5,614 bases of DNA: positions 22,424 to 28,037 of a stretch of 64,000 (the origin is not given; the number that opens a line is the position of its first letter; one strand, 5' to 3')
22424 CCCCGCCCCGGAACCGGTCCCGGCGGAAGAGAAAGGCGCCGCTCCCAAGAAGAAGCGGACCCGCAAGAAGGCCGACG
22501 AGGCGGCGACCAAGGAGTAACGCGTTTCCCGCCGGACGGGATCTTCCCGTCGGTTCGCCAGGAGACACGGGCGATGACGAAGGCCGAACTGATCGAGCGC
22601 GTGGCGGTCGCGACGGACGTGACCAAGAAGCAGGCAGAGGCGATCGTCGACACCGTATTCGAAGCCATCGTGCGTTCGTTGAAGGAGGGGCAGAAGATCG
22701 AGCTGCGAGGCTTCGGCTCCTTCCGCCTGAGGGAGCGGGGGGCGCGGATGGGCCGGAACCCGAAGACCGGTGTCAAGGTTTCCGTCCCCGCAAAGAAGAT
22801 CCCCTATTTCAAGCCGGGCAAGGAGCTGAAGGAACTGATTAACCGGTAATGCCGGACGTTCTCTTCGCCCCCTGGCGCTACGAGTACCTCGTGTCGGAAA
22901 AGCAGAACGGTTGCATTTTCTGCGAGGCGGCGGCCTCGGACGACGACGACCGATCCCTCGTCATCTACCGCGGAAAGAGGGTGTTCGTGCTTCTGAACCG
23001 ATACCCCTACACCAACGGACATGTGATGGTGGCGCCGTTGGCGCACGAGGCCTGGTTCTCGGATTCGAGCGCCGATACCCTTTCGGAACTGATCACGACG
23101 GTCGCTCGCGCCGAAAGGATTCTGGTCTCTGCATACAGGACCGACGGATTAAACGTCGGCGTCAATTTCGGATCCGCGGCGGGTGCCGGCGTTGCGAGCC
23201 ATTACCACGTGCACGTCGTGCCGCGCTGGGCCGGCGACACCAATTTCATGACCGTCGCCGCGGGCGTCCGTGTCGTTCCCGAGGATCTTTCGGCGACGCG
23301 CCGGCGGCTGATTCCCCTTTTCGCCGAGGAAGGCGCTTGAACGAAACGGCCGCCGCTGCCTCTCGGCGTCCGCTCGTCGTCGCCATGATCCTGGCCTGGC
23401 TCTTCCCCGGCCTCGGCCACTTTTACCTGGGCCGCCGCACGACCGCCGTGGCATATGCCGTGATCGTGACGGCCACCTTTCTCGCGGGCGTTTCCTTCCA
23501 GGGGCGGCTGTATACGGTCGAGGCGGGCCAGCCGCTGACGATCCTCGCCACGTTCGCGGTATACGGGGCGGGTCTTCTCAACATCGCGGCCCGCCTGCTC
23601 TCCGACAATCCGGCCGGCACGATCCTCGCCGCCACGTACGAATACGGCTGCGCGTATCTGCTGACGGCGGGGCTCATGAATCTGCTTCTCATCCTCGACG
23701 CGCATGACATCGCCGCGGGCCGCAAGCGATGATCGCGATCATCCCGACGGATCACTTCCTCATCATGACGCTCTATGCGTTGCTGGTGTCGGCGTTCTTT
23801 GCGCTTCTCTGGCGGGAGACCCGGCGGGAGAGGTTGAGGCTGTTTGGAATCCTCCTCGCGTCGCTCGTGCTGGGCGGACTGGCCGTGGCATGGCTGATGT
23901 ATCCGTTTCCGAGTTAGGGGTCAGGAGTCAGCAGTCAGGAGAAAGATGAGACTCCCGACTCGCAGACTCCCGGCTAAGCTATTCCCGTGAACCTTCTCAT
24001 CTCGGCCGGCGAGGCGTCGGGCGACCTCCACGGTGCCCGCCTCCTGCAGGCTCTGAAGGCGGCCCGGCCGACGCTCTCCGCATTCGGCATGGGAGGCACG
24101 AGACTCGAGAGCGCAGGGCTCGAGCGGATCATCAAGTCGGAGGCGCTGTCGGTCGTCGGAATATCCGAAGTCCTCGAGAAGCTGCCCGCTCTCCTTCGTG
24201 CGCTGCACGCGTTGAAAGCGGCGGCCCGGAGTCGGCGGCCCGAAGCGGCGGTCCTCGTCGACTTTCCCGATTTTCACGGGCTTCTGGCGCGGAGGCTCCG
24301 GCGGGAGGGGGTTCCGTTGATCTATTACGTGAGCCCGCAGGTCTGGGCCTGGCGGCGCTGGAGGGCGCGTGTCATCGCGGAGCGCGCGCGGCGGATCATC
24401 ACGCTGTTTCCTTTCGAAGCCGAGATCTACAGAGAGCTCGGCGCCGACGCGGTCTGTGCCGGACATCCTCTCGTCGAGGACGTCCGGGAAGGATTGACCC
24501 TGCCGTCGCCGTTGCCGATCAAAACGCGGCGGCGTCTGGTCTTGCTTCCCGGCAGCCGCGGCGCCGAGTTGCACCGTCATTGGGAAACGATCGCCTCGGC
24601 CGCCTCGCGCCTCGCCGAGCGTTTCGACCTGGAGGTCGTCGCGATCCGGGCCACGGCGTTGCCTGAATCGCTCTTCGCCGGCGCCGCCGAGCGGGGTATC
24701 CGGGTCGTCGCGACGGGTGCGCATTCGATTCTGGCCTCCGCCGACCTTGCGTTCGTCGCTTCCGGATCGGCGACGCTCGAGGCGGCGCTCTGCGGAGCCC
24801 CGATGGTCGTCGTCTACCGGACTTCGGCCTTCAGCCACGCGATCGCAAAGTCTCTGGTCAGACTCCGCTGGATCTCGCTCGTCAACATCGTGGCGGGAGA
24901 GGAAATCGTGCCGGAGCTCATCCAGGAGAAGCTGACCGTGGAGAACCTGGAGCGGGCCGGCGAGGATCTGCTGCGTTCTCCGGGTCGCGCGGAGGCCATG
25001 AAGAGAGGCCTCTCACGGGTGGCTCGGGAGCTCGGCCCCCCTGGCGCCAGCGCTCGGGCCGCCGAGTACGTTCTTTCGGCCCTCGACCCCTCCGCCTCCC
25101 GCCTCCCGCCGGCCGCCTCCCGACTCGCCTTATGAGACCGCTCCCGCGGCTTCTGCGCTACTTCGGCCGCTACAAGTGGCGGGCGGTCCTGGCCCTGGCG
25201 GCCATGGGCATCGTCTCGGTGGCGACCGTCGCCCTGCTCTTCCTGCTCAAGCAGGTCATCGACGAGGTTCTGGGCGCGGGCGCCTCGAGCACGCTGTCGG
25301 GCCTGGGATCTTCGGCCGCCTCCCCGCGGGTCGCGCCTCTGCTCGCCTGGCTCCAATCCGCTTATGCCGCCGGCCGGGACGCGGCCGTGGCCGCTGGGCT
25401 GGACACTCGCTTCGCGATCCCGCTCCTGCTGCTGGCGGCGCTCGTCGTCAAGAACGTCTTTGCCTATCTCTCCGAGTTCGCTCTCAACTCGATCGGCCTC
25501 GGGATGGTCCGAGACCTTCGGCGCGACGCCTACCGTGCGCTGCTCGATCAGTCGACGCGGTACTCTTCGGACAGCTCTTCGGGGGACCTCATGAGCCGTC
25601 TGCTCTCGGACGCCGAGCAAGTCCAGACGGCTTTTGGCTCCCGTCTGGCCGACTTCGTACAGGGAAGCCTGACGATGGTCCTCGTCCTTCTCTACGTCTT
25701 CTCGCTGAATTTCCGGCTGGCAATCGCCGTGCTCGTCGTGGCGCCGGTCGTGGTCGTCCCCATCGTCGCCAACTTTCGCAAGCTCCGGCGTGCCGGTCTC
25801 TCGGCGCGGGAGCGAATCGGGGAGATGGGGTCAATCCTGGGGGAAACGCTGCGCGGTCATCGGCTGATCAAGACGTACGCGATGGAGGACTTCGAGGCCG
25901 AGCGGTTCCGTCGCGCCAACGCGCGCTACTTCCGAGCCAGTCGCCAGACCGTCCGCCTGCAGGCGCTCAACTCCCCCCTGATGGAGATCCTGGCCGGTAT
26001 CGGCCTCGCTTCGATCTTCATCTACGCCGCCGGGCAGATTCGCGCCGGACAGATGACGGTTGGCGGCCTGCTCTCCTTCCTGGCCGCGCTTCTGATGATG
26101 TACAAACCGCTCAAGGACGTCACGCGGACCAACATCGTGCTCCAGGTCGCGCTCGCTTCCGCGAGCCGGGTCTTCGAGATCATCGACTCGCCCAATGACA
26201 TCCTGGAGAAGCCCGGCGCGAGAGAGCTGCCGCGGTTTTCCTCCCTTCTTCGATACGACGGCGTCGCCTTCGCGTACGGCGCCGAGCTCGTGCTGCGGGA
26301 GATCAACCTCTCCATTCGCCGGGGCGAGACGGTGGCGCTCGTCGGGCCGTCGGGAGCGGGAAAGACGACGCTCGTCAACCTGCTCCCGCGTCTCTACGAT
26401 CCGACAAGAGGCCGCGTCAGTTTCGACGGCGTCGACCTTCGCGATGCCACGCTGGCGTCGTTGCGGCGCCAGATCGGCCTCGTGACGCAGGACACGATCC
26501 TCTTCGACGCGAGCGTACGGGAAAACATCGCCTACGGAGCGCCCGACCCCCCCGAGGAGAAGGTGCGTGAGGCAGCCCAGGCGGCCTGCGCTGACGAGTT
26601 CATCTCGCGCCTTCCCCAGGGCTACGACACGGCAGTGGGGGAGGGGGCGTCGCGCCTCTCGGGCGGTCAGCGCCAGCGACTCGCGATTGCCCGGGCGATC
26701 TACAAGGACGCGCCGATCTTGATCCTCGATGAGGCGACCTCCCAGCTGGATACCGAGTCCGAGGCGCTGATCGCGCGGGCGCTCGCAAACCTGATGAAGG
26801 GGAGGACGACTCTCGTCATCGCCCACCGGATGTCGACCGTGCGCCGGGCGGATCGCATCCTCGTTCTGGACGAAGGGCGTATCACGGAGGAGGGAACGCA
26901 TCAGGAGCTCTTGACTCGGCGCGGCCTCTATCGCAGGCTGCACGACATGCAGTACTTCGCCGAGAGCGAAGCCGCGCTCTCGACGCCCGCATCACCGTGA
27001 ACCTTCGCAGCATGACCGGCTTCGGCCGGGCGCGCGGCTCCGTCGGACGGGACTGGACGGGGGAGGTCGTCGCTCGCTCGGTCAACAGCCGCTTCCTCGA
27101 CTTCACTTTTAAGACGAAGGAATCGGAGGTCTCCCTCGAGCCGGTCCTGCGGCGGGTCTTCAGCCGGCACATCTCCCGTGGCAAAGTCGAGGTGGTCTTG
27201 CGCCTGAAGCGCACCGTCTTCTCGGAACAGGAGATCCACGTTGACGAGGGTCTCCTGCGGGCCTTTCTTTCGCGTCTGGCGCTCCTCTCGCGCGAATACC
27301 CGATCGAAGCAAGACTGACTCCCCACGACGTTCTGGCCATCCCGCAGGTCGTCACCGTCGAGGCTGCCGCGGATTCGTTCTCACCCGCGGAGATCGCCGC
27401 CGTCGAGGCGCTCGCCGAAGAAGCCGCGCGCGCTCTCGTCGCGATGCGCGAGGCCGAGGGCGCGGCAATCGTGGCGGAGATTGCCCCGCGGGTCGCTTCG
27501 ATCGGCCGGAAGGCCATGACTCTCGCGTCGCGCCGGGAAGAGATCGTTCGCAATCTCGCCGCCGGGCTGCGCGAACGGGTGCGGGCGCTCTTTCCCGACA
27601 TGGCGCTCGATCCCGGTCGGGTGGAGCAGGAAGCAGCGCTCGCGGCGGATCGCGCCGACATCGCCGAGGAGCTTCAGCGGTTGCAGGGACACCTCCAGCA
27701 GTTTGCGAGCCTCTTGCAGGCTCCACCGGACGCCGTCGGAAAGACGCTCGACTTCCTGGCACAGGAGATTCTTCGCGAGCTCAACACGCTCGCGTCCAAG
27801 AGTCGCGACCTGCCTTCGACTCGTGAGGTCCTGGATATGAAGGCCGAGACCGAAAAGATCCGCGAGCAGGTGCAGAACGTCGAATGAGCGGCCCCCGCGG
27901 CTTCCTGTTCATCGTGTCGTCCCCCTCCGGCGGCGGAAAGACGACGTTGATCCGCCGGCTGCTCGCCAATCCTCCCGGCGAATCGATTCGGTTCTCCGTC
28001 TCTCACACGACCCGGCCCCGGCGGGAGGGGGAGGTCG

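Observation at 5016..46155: A family of heptad-periodic, lower-GC intergenic elements placed between co-directional genes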

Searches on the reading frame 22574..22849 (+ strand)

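Call 76: search_protein_families(library=pfam, max_evalue=0.00001, proteins=[window:22574-22849:+])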
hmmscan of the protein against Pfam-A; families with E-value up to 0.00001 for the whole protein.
window:22574-22849:+ (91 aa): 2 families
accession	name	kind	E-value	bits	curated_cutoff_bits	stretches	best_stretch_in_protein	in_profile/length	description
PF00216.26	Bac_DNA_binding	-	1.6e-34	118.4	22.4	1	1-90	1-90/90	Bacterial DNA-binding protein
PF18291.6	HU-HIG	-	3.3e-09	37.3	26.2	1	2-90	33-119/125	HU domain fused to wHTH, Ig, or Glycine-rich motif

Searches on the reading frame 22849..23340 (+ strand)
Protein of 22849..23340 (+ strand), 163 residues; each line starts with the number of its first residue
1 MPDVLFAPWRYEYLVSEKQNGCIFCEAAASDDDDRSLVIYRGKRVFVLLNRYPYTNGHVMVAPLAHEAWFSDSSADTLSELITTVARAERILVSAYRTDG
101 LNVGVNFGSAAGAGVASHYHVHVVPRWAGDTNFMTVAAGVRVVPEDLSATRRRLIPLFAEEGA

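Call 14: search_protein_families(library=pfam, proteins=[window:22849-23340:+])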
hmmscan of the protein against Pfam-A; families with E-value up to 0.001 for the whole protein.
window:22849-23340:+ (163 aa): 2 families
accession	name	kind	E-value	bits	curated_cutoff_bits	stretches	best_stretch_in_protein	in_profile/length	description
PF01230.28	HIT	-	1.6e-13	51.6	21.5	1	36-126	6-95/98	HIT domain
PF04677.20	CwfJ_C_1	-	1.2e-05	25.6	21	1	17-125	9-108/122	Protein similar to CwfJ C-terminus 1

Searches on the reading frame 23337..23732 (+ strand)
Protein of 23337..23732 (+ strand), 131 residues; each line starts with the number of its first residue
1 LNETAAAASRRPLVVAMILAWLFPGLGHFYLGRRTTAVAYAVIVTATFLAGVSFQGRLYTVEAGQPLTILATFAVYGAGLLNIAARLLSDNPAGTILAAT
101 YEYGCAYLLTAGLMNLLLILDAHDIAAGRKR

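Call 76: search_protein_families(library=pfam, max_evalue=0.00001, proteins=[window:23337-23732:+])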
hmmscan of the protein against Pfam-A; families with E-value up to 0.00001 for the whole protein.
window:23337-23732:+ (131 aa): 1 family
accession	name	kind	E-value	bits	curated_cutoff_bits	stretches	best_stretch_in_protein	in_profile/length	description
PF20382.3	DUF6677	-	1.2e-27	97.2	24.3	1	15-130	1-115/116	Family of unknown function (DUF6677)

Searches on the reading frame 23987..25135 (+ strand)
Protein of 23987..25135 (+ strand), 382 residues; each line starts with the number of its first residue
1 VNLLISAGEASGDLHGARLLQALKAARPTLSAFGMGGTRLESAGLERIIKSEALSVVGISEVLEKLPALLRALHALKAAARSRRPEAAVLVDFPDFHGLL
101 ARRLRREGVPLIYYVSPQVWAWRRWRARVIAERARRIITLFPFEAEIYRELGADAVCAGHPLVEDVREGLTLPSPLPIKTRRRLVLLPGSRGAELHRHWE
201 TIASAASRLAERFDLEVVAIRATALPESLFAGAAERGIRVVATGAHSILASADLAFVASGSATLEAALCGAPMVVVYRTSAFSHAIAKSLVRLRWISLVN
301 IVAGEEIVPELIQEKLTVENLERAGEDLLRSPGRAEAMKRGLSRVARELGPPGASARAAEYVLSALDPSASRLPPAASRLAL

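Call 14: search_protein_families(library=pfam, proteins=[window:23987-25135:+])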
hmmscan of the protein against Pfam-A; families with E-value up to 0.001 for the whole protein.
window:23987-25135:+ (382 aa): 2 families
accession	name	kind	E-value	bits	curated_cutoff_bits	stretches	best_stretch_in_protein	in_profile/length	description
PF02684.21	LpxB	-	8.7e-81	272.1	22.6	1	4-334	2-344/374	Lipid-A-disaccharide synthetase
PF13579.12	Glyco_trans_4_4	-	2.5e-06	28.4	29.7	1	64-155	51-149/158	Glycosyl transferase 4-like domain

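Call 28: find_encoding_contigs(protein=window:23987-25135:+, flank=10000, max_places=10)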
Protein window:23987-25135:+ (382 aa): 2 contigs read that carry it; 2 places shown.
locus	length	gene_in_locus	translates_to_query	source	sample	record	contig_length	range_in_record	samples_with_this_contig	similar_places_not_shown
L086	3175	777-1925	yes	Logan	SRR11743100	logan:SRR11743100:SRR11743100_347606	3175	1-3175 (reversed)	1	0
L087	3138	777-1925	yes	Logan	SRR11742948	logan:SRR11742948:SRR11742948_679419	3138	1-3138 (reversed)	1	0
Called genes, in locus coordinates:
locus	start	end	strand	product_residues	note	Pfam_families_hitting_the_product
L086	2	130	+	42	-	?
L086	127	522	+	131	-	PF20382:DUF6677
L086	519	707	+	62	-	-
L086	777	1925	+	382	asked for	PF02684:LpxB, PF13579:Glyco_trans_4_4 (weak)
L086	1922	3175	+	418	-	?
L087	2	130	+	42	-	?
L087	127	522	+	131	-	PF20382:DUF6677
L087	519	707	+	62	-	-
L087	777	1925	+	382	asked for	PF02684:LpxB, PF13579:Glyco_trans_4_4 (weak)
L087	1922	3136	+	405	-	?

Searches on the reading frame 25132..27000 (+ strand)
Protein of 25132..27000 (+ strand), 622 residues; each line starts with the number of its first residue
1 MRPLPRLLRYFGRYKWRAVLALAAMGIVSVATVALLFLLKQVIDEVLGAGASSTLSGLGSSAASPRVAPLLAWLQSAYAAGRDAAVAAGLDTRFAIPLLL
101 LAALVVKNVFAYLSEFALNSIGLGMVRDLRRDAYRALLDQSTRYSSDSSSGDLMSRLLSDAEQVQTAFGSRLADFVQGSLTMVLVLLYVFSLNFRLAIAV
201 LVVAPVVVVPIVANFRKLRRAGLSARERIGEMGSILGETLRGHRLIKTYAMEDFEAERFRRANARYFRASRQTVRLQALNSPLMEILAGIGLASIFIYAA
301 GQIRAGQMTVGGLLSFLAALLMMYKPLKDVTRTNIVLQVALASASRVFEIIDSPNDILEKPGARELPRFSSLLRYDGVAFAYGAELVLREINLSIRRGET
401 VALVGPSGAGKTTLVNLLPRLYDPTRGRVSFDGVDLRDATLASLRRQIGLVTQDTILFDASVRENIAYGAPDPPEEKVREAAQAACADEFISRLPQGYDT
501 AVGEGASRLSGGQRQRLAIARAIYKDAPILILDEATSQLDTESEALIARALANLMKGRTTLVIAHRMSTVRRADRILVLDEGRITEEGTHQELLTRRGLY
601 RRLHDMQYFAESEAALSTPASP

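Call 76: search_protein_families(library=pfam, max_evalue=0.00001, proteins=[window:25132-27000:+])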
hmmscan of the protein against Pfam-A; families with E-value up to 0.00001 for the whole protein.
window:25132-27000:+ (622 aa): 4 families
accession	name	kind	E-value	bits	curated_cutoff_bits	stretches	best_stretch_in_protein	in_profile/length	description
PF00664.28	ABC_membrane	-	1.6e-42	146.6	28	1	29-325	12-272/274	ABC transporter transmembrane region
PF00005.33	ABC_tran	-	1.4e-36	126.5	25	1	388-537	1-137/137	ABC transporter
PF02463.25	SMC_N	-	5.1e-09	36.3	40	1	465-577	135-209/220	RecF/RecN/SMC N terminal domain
PF13191.12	AAA_16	-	1.2e-07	32.8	32.6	1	395-558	19-162/167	AAA ATPase domain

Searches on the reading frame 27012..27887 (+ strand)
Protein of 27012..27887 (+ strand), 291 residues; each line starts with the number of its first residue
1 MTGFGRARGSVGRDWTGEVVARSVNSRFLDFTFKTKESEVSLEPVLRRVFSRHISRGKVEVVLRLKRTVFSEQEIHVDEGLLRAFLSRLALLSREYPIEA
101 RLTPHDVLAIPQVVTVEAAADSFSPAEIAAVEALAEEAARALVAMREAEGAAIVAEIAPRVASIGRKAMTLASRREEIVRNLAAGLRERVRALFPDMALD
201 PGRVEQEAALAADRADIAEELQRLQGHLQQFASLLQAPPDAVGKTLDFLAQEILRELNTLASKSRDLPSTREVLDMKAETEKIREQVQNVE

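Call 76: search_protein_families(library=pfam, max_evalue=0.00001, proteins=[window:27012-27887:+])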
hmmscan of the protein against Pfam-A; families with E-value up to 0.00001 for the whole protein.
window:27012-27887:+ (291 aa): 2 families
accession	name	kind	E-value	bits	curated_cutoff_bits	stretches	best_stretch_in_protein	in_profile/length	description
PF08340.16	YicC-like_C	-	2.5e-37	128.1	27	1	173-291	3-120/120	Endoribonuclease YicC-like, C-terminal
PF03755.18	YicC-like_N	-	1.7e-31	110.1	25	1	1-153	4-154/156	Endoribonuclease YicC-like, N-terminal region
